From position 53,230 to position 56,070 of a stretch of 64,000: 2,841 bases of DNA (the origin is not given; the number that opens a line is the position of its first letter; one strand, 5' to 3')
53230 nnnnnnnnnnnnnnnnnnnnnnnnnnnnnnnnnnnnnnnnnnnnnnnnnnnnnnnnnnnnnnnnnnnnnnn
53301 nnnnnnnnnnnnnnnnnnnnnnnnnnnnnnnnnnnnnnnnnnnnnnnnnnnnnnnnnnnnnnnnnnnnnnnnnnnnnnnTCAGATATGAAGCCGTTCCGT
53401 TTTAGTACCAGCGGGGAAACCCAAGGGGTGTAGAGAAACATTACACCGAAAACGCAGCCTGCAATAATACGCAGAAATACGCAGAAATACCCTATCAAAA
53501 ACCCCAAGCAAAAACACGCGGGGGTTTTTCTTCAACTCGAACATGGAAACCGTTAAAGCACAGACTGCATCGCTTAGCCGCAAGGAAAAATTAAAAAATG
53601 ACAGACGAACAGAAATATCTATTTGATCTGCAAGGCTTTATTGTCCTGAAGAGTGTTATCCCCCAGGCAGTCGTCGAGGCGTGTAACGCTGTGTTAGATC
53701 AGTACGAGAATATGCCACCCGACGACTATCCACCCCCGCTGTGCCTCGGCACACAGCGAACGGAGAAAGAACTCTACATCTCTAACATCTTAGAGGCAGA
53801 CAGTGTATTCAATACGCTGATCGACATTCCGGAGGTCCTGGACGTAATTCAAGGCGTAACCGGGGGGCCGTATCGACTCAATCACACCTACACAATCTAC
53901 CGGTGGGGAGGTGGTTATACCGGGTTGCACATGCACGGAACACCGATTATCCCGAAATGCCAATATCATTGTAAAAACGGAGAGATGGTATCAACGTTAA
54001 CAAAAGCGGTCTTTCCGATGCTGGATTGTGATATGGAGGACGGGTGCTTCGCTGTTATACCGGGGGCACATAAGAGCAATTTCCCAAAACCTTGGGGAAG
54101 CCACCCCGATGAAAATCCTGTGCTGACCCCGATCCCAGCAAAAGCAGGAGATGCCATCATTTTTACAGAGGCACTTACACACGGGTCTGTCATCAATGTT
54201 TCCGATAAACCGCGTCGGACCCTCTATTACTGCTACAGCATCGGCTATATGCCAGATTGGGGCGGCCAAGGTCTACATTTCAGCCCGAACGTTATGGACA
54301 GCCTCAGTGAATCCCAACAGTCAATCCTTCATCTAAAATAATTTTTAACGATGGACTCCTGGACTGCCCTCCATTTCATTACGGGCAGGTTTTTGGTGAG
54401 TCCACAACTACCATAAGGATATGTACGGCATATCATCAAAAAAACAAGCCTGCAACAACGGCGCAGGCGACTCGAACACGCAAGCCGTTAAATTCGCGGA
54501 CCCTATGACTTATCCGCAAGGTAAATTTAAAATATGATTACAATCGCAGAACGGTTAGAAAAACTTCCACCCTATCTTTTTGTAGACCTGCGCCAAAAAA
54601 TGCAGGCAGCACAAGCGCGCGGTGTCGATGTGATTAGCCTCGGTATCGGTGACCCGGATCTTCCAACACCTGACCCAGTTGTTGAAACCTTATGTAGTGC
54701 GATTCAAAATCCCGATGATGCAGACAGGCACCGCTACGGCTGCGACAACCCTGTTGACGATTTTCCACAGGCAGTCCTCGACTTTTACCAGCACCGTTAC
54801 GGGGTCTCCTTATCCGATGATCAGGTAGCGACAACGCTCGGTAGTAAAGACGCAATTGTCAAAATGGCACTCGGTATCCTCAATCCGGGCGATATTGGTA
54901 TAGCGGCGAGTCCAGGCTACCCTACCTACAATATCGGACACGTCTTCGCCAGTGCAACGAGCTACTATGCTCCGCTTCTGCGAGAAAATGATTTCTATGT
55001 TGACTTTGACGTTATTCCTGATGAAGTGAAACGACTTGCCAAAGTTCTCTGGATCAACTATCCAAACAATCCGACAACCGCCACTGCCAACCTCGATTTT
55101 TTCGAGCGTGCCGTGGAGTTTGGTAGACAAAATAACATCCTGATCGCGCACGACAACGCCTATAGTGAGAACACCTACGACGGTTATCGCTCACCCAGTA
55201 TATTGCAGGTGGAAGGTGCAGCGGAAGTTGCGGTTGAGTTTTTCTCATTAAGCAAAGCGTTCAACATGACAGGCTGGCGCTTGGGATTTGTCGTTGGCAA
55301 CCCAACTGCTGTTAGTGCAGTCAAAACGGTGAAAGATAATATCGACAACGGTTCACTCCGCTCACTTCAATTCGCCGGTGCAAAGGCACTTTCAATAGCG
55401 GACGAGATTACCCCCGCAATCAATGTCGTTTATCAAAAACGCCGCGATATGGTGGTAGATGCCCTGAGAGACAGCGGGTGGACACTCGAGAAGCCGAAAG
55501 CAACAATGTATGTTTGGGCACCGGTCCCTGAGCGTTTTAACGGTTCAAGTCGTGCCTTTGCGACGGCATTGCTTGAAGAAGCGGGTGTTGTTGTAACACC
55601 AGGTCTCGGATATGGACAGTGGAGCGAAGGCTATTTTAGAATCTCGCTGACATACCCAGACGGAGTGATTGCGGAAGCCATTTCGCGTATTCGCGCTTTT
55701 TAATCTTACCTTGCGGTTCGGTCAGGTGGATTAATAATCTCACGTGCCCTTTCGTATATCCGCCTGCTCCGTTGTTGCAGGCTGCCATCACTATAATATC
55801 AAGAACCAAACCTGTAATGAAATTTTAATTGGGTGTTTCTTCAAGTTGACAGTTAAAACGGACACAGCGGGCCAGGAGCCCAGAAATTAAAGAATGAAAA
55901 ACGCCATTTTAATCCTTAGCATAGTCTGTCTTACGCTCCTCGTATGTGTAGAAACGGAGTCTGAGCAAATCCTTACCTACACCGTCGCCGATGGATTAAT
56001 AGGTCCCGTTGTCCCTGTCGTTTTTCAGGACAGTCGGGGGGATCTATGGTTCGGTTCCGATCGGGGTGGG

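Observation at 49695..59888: Modular intergenic repeat family whose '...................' module forms the immediate 5' leader of four genes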

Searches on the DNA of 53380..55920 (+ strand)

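Call 54: search_rna_families(source=window, start=53380, end=55920, threshold=evalue, max_evalue=1)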
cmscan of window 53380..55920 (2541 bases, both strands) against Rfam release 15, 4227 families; matches with E-value up to 1: 0.
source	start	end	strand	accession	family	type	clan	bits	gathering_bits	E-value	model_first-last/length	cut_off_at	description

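Call 91: search_rna_families(sources=[L099, L161, L152, L118, L108, L112, L168, L116, L143, L103, L151, L131, L102, L136, L114, L137, L207], threshold=gathering)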
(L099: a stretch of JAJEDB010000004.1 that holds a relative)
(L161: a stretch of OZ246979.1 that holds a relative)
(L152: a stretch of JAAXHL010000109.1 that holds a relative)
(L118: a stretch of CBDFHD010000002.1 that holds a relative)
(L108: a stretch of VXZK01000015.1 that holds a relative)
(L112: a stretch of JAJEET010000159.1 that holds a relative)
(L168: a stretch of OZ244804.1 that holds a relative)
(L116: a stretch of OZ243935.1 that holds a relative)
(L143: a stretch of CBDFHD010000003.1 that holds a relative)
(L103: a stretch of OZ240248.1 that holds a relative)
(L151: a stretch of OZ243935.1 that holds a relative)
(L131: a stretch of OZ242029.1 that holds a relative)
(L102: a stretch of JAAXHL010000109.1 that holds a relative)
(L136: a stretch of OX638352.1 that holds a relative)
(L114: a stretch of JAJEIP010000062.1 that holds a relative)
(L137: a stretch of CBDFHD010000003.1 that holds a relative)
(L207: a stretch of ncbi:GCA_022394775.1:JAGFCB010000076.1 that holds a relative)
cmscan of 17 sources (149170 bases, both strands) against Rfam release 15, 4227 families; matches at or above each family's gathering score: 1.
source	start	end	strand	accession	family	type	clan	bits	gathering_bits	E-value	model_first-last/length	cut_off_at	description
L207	183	272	+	RF01852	tRNA-Sec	Gene; tRNA;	CL00001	77.5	47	7.8e-14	1-91/91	no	Selenocysteine transfer RNA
